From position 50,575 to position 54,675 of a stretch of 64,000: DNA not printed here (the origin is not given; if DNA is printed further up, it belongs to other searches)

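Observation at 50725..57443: Green-bacterial-type bchI-bchD-bchH Mg-chelatase operon in an oxygenic cyanobacterium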

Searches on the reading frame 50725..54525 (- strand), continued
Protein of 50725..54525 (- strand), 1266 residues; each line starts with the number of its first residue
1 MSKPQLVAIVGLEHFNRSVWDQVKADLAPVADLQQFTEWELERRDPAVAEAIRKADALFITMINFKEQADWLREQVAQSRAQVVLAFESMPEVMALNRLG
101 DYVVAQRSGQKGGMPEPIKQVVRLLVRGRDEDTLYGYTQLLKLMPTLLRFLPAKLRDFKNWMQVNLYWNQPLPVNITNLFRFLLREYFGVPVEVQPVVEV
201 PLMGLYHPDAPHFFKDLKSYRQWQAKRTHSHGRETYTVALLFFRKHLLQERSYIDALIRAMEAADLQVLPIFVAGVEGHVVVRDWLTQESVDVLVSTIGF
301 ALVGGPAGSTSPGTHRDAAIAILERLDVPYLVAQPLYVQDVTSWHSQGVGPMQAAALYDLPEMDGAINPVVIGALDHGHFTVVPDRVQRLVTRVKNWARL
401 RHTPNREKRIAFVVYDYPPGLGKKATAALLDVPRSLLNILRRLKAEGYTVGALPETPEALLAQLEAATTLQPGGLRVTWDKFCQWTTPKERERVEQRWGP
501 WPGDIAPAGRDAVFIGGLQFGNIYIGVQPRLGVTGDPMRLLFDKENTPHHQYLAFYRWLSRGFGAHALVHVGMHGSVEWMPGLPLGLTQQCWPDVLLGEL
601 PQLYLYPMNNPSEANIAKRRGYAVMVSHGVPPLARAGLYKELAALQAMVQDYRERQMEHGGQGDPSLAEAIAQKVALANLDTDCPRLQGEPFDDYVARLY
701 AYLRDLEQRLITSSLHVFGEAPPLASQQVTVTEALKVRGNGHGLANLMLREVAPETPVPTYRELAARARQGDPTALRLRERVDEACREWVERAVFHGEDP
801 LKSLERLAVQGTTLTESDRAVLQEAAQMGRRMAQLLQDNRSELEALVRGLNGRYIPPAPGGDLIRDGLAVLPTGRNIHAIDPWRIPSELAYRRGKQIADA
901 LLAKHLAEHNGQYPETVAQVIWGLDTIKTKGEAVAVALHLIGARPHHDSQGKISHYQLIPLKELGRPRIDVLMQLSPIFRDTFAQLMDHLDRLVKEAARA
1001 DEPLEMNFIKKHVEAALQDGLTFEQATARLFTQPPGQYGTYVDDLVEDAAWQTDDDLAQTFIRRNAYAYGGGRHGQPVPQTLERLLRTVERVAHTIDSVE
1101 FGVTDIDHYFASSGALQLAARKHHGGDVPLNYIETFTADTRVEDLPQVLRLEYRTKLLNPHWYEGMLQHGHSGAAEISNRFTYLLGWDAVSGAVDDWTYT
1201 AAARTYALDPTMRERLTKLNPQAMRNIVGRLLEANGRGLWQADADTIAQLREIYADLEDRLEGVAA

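Call 42: list_cluster_members(proteins=[P0121, P0123, P0124, P0126, P0142, P0129, P0128, P0132, P0133, P0134])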
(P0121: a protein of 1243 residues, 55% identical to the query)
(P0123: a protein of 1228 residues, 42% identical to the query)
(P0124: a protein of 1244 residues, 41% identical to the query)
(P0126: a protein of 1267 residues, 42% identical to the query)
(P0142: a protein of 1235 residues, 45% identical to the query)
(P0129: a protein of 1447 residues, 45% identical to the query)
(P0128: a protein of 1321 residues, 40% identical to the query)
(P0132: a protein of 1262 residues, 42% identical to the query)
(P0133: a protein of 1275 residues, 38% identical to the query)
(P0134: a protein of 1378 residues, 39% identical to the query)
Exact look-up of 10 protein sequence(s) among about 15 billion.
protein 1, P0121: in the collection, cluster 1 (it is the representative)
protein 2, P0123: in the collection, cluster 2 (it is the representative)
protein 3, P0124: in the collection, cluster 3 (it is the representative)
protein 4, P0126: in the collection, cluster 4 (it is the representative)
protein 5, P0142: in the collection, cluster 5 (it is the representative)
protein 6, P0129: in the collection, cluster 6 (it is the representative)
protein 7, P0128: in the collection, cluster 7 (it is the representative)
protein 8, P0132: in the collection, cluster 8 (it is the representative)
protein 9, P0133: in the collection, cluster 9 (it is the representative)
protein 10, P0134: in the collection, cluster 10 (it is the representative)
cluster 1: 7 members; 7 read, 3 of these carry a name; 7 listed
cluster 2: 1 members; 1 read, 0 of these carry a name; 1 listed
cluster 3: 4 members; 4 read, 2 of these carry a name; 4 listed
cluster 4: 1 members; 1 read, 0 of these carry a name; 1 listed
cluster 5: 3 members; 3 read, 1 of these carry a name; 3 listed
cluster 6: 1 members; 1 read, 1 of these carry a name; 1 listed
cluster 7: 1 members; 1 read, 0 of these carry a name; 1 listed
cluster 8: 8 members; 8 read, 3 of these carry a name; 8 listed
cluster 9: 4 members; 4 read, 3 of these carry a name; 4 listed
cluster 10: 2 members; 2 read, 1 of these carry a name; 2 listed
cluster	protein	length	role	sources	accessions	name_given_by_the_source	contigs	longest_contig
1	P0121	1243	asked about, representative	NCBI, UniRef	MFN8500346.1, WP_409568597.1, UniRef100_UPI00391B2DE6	cobaltochelatase subunit CobN [Kouleothrix sp.] | cobaltochelatase subunit CobN n=1 Tax=Kouleothrix sp. TaxID=2779161 RepID=UPI00391B2DE6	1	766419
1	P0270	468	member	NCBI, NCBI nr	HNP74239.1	MAG TPA: cobaltochelatase subunit CobN, partial [Kouleothrix sp.] | cobaltochelatase subunit CobN [Kouleothrix sp.]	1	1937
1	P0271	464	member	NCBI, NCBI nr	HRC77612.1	MAG TPA: cobaltochelatase subunit CobN, partial [Kouleothrix sp.] | cobaltochelatase subunit CobN [Kouleothrix sp.]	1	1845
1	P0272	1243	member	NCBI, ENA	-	-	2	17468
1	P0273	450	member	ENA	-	-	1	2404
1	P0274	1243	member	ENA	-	-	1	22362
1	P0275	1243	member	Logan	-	-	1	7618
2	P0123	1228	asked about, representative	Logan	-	-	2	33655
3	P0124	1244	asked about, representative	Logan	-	-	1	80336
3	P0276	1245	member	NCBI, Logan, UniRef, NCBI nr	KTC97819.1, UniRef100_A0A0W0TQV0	Aerobic cobaltochelatase subunit CobN [Legionella erythra] | magnesium chelatase n=2 Tax=Legionella erythra TaxID=448 RepID=A0A0W0TQV0_LEGER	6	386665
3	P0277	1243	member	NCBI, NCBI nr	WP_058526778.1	magnesium chelatase subunit H [Legionella erythra]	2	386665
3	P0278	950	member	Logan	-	-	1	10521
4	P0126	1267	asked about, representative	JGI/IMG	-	-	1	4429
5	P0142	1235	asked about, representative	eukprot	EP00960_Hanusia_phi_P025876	745925-Hanusia_phi.AAC.5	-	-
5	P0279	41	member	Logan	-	-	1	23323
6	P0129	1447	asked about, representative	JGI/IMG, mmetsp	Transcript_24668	Transcript_24668/g.97881 ORF Transcript_24668/g.97881 Transcript_24668/m.97881 ...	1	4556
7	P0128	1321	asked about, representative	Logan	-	-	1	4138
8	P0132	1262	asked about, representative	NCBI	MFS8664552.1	MAG: magnesium chelatase subunit H [Limnochordales bacterium]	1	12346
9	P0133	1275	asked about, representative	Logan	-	-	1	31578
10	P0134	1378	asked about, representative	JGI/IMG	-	magnesium chelatase subunit H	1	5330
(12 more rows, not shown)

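Call 43: search_solved_structures(query=P0128, max_evalue=1e-50)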
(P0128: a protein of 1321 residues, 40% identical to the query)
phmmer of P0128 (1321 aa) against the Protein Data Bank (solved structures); distinct sequences matched with E-value up to 1e-50: 10.
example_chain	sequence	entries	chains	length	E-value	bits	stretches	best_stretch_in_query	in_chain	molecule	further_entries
4zhj_A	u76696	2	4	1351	0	1057.1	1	6-1321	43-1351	Mg-chelatase subunit ChlH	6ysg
6yt0_B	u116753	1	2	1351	0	1055.8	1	6-1321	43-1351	Mg-chelatase subunit ChlH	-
6ytj_AAA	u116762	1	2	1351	0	1055.3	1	6-1321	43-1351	Mg-chelatase subunit ChlH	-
6ytn_AAA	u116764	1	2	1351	0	1053.5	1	6-1321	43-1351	Mg-chelatase subunit ChlH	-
9uk9_A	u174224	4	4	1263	1.2e-130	440.4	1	255-1300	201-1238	Cobaltochelatase subunit CobN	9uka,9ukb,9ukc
7c6o_A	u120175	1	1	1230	2.7e-129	435.9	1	242-1314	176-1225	Cobalamin biosynthesis protein CobN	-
6ys9_A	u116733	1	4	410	3.8e-128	432.2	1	924-1321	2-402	Magnesium-protoporphyrin methyltransferase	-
5ewu_A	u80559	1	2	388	5e-114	385.4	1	940-1321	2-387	Magnesium-chelatase subunit ChlH, chloroplastic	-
9d26_A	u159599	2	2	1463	1.6e-105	357.2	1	896-1312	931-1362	HmuS heme dechelatase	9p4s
9fpc_A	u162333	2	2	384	4.6e-70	239.7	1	937-1300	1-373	Cobn protein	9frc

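Call 44: search_solved_structures(query=P0126, max_evalue=1e-50)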
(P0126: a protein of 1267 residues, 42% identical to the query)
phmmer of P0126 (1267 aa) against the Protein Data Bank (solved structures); distinct sequences matched with E-value up to 1e-50: 9.
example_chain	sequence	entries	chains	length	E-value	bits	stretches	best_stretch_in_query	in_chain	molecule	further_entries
4zhj_A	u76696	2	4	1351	4.5e-192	643.7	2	45-766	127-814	Mg-chelatase subunit ChlH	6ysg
6yt0_B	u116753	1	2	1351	1.2e-191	642.3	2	45-766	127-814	Mg-chelatase subunit ChlH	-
6ytj_AAA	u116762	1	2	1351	1.6e-191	641.8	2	45-766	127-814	Mg-chelatase subunit ChlH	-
6ytn_AAA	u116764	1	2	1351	6.8e-191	639.8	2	45-766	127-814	Mg-chelatase subunit ChlH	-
7c6o_A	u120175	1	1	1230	5.4e-102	345.3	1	775-1260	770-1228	Cobalamin biosynthesis protein CobN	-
9uk9_A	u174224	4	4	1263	2.6e-89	303.3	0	787-1240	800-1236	Cobaltochelatase subunit CobN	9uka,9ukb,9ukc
9d26_A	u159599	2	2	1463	1.4e-85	290.9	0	781-1246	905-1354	HmuS heme dechelatase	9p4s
6ys9_A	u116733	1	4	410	2.6e-77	263.5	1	839-1266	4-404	Magnesium-protoporphyrin methyltransferase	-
5ewu_A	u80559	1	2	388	6.5e-65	222.5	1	854-1263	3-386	Magnesium-chelatase subunit ChlH, chloroplastic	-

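Call 45: search_solved_structures(query=P0134, max_evalue=1e-50)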
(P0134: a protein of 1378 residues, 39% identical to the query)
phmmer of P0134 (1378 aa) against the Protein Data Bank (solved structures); distinct sequences matched with E-value up to 1e-50: 9.
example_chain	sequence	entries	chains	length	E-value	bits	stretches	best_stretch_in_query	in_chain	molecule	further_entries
4zhj_A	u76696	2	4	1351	0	1978.8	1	41-1378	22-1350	Mg-chelatase subunit ChlH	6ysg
6yt0_B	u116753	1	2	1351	0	1977.4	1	41-1378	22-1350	Mg-chelatase subunit ChlH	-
6ytj_AAA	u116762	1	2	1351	0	1977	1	41-1378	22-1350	Mg-chelatase subunit ChlH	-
6ytn_AAA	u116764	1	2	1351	0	1975.3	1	41-1378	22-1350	Mg-chelatase subunit ChlH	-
6ys9_A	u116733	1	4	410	2e-193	648.6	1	979-1378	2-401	Magnesium-protoporphyrin methyltransferase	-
5ewu_A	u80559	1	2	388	4.5e-182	611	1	995-1378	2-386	Magnesium-chelatase subunit ChlH, chloroplastic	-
9uk9_A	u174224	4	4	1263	1.7e-119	403.6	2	952-1358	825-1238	Cobaltochelatase subunit CobN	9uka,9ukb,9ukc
7c6o_A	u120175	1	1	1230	1.2e-116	394.2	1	953-1376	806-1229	Cobalamin biosynthesis protein CobN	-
9d26_A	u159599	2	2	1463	3.2e-114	386.2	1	902-1372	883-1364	HmuS heme dechelatase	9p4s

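Call 50: find_encoding_contigs(protein=P0005, flank=10000, max_places=1)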
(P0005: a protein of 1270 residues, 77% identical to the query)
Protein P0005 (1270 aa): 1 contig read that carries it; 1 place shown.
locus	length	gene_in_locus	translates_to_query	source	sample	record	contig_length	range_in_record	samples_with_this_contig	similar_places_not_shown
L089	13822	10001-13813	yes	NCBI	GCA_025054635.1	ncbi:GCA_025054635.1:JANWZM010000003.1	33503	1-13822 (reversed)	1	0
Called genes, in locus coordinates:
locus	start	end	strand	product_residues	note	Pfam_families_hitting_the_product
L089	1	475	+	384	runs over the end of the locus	-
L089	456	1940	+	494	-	PF13727:CoA_binding_3, PF02397:Bac_transf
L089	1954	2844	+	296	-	PF01522:Polysacc_deac_1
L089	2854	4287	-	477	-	PF17820:PDZ_6, PF19238:Radical_SAM_2, PF04055:Radical_SAM (weak), PF04459:DUF512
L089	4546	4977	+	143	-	-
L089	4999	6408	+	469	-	PF07690:MFS_1, PF03209:PUCC, PF07690:MFS_1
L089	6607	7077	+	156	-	PF07284:BCHF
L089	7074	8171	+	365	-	PF07728:AAA_5 (faint), PF01078:Mg_chelatase (weak), PF17863:AAA_lid_2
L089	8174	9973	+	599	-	PF07728:AAA_5 (weak), PF13401:AAA_22 (faint), PF01078:Mg_chelatase, PF17863:AAA_lid_2, PF26791:AAPxQ, PF00092:VWA, PF13519:VWA_2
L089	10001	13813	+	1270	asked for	PF11965:DUF3479, PF02514:CobN-Mg_chel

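Call 51: find_encoding_contigs(protein=P0043, flank=10000, max_places=1)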
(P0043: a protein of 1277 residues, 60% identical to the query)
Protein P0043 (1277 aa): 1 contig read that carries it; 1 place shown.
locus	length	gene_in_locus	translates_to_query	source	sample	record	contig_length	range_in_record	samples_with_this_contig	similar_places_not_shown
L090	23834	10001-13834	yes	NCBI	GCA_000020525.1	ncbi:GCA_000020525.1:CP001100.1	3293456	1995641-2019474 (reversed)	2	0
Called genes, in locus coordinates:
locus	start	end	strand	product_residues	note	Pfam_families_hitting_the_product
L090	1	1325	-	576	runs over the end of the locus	PF13675:PilJ, PF00512:HisKA (faint), PF14501:HATPase_c_5 (faint), PF02518:HATPase_c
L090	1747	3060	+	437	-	PF17874:TPR_MalT (faint), PF00515:TPR_1 (faint), PF07719:TPR_2 (faint), PF13181:TPR_8 (faint), PF13374:TPR_10 (faint), PF13424:TPR_12 (weak), PF13176:TPR_7 (faint), PF13424:TPR_12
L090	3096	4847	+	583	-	PF00664:ABC_membrane, PF00005:ABC_tran, PF02463:SMC_N (faint)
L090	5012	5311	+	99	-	-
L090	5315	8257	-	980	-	PF02463:SMC_N (faint), PF13191:AAA_16 (faint), PF13555:AAA_29 (faint), PF20703:nSTAND1 (faint), PF13304:AAA_21 (faint), PF17760:UvrA_inter, PF17755:UvrA_DNA-bind, PF00005:ABC_tran, +1 more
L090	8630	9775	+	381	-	PF01408:GFO_IDH_MocA, PF22725:GFO_IDH_MocA_C3, PF02894:GFO_IDH_MocA_C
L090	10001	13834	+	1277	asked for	PF11965:DUF3479, PF02514:CobN-Mg_chel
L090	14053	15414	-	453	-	PF00890:FAD_binding_2 (faint), PF01266:DAO (faint), PF01593:Amino_oxidase, PF03486:HI0933_like (faint), PF06100:MCRA (faint), PF07992:Pyr_redox_2 (faint), PF12831:FAD_oxidored (weak), PF13450:NAD_binding_8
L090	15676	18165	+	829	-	PF17764:PriA_3primeBD, PF00270:DEAD, PF04851:ResIII, PF18319:Zn_ribbon_PriA (weak), PF00271:Helicase_C, PF18074:PriA_C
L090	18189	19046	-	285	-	PF12784:PDDEXK_2, PF27070:HTH_Rpn_C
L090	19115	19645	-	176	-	-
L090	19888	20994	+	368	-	PF05222:AlaDh_PNT_N, PF01262:AlaDh_PNT_C, PF02826:2-Hacid_dh_C (weak)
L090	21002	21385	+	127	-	-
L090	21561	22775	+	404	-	PF01546:Peptidase_M20, PF07687:M20_dimer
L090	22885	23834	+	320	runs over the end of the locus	PF10720:DUF2515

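Call 52: find_encoding_contigs(protein=P0021, flank=10000, max_places=1)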
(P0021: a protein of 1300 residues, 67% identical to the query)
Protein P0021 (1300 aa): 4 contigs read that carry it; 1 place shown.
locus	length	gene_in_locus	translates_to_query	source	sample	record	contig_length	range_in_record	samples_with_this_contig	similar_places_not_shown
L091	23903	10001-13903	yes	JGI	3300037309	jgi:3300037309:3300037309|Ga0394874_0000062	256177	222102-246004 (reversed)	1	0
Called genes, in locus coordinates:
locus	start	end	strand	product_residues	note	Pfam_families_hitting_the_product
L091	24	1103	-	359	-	-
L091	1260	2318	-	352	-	PF00356:LacI, PF00532:Peripla_BP_1, PF13407:Peripla_BP_4, PF13377:Peripla_BP_3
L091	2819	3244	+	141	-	-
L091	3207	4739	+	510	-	PF03209:PUCC, PF07690:MFS_1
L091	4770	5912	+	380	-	PF07728:AAA_5 (faint), PF01078:Mg_chelatase (weak), PF17863:AAA_lid_2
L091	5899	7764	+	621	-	PF01078:Mg_chelatase (weak), PF07728:AAA_5 (weak), PF17863:AAA_lid_2, PF26791:AAPxQ (weak), PF00092:VWA, PF13519:VWA_2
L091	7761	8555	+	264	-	PF01209:Ubie_methyltran, PF13489:Methyltransf_23, PF13847:Methyltransf_31, PF08241:Methyltransf_11, PF08242:Methyltransf_12, PF13649:Methyltransf_25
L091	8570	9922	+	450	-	PF07690:MFS_1, PF03209:PUCC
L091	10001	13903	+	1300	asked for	PF11965:DUF3479, PF02514:CobN-Mg_chel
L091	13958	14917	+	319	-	PF08240:ADH_N, PF01262:AlaDh_PNT_C (weak), PF16912:Glu_dehyd_C (weak), PF00107:ADH_zinc_N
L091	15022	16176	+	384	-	PF00142:Fer4_NifH, PF01656:CbiA, PF10609:ParA (faint)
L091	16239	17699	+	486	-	PF00148:Oxidored_nitro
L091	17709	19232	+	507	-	PF00148:Oxidored_nitro, PF08369:PCP_red (faint)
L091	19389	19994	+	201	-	PF06966:DUF1295 (weak), PF04140:ICMT, PF04191:PEMT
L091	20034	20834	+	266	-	PF02596:DUF169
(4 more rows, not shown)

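Call 58: list_cluster_members(proteins=[P0141, P0130, P0137, P0147, P0148, P0144, P0150, P0136, P0138, P0135])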
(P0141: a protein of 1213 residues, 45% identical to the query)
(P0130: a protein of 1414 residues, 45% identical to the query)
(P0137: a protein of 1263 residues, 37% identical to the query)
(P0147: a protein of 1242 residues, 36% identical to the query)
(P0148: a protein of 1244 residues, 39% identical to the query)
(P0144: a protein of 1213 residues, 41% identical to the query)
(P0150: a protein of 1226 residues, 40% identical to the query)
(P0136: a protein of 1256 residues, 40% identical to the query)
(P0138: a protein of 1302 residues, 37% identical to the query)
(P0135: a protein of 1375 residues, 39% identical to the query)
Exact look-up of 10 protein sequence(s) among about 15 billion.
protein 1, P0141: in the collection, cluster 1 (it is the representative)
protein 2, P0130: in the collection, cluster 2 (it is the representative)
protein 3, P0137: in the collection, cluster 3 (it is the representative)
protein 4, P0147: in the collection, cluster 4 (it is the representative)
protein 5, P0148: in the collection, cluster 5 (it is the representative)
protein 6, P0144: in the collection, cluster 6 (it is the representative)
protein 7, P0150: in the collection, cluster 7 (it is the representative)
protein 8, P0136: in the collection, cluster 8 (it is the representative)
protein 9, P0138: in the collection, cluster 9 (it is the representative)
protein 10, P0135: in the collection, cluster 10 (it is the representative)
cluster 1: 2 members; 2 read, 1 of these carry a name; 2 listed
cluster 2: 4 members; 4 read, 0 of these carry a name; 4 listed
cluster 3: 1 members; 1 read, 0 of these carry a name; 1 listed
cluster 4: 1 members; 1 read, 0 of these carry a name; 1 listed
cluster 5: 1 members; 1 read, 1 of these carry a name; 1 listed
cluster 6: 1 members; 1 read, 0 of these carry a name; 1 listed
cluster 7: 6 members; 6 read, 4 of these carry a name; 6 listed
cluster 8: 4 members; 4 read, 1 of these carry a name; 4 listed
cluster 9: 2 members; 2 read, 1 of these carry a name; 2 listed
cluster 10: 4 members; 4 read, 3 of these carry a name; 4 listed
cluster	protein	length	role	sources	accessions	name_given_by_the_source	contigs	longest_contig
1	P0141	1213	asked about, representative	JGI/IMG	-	-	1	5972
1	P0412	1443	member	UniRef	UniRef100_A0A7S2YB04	magnesium chelatase n=1 Tax=Entomoneis paludosa TaxID=265537 RepID=A0A7S2YB04_9STRA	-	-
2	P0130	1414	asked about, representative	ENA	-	-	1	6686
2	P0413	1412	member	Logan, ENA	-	-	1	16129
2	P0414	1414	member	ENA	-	-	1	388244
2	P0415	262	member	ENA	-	-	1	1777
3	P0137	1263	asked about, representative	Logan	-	-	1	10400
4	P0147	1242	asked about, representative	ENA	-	-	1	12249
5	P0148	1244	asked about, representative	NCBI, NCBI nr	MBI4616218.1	MAG: magnesium chelatase subunit H [Planctomycetes bacterium] | magnesium chelatase subunit H [Planctomycetota bacterium]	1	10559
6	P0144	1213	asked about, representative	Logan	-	-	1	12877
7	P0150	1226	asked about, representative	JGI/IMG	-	-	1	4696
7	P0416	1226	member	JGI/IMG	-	magnesium chelatase subunit H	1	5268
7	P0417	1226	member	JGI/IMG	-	magnesium chelatase subunit H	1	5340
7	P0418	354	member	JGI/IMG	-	magnesium chelatase subunit H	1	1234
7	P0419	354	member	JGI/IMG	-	magnesium chelatase subunit H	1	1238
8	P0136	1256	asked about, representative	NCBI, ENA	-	-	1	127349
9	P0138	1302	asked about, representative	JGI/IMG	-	magnesium chelatase subunit H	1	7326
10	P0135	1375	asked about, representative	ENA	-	-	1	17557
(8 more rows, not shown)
